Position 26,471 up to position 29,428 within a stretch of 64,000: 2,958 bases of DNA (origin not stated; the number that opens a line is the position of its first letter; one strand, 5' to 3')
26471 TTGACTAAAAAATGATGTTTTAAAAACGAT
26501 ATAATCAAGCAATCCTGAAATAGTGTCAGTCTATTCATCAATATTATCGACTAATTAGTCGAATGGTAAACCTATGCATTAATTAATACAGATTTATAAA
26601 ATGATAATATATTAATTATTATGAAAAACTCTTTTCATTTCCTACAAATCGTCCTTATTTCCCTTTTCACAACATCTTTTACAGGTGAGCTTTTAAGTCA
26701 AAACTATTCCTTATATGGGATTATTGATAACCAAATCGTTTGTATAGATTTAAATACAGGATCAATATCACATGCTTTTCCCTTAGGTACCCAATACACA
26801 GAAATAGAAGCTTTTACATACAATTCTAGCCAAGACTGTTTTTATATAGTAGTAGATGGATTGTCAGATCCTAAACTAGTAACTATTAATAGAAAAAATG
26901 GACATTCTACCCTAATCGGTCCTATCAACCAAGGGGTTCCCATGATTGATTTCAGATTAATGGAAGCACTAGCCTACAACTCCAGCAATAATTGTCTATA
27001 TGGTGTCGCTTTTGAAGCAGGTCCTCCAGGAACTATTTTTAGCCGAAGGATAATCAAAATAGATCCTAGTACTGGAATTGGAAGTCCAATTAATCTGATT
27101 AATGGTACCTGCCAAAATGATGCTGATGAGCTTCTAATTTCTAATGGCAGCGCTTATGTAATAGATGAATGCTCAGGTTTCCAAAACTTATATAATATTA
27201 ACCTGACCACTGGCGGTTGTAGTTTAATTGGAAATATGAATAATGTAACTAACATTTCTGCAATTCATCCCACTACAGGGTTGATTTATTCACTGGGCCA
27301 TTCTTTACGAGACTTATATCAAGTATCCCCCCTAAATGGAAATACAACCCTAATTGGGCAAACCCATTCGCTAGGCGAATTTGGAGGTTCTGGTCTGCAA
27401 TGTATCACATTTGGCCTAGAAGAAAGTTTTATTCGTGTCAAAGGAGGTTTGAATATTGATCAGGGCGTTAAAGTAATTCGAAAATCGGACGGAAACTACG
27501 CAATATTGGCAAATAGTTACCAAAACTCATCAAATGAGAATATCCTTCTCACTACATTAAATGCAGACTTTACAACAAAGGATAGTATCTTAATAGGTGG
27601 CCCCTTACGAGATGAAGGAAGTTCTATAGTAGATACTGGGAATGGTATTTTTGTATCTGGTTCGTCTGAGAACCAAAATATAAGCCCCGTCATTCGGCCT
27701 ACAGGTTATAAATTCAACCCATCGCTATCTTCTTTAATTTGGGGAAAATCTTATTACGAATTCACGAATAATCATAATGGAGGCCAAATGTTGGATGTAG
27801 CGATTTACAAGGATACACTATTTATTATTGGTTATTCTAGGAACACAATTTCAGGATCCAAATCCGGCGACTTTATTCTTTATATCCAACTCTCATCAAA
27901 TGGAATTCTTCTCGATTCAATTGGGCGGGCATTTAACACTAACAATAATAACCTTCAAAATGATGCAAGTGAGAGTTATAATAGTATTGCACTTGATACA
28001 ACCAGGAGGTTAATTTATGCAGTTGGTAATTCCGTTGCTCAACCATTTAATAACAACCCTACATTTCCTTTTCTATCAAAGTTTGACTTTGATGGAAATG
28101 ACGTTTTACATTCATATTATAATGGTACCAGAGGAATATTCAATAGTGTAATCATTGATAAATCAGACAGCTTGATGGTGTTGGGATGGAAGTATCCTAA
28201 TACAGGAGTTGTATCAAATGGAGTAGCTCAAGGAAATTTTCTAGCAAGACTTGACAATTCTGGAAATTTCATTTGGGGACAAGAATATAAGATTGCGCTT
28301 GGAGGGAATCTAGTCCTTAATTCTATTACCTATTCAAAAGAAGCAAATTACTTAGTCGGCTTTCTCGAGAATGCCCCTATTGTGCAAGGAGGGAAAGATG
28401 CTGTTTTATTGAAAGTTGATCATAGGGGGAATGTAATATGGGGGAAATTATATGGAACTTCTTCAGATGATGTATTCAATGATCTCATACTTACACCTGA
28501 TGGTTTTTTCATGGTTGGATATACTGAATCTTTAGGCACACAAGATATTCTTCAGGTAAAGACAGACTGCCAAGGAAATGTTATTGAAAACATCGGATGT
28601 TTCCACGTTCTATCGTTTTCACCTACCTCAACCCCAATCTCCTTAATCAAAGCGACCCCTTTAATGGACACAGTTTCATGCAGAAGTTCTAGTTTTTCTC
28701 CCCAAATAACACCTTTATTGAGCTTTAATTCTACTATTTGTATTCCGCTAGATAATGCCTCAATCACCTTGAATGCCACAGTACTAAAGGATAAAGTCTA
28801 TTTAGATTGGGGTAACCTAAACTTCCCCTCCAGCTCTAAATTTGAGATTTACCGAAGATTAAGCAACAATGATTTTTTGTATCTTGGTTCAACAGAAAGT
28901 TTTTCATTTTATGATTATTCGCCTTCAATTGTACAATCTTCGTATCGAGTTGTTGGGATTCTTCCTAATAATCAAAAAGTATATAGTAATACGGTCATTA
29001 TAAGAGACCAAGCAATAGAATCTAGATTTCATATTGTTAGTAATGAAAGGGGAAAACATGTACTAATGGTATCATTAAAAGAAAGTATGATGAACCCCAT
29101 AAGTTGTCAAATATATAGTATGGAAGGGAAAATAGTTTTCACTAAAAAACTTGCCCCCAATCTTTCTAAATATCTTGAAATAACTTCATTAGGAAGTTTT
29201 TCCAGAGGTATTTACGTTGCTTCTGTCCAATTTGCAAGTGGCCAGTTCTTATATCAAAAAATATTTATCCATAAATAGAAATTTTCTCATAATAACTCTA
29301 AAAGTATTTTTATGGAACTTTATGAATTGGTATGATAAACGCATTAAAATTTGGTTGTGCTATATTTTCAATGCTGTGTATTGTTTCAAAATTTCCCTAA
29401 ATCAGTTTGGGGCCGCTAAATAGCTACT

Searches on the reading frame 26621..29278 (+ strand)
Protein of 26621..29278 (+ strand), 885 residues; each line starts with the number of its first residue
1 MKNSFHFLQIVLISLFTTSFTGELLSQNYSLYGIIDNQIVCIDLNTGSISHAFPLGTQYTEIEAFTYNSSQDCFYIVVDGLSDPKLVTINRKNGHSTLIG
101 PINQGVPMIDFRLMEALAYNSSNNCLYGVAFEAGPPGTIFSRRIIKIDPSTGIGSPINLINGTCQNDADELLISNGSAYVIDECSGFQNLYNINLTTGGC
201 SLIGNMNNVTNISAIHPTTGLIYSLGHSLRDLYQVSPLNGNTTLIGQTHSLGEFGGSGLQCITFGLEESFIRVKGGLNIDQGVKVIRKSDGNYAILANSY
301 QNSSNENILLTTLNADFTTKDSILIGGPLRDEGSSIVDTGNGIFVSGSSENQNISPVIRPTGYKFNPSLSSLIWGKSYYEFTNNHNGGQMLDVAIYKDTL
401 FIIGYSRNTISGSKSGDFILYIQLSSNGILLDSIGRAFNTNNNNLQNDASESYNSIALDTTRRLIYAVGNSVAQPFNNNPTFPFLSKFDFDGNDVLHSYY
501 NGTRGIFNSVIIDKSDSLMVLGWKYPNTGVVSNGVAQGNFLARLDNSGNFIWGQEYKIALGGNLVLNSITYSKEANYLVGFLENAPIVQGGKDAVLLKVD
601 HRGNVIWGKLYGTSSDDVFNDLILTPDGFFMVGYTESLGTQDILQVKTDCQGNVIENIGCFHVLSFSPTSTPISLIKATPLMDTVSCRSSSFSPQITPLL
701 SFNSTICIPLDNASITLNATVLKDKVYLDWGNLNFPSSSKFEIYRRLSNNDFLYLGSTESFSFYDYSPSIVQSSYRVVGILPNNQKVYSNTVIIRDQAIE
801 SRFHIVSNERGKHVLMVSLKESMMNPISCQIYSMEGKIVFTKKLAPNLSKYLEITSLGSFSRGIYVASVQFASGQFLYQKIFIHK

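Call 98: search_protein_families(library=pfam, proteins=[window:26621-29278:+], max_evalue=0.00001)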
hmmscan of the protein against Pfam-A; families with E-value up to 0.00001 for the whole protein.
window:26621-29278:+ (885 aa): 1 family
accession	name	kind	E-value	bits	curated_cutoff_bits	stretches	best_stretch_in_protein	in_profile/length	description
PF14339.12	DUF4394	-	2.5e-06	27.4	29.6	0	17-110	132-228/230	Domain of unknown function (DUF4394)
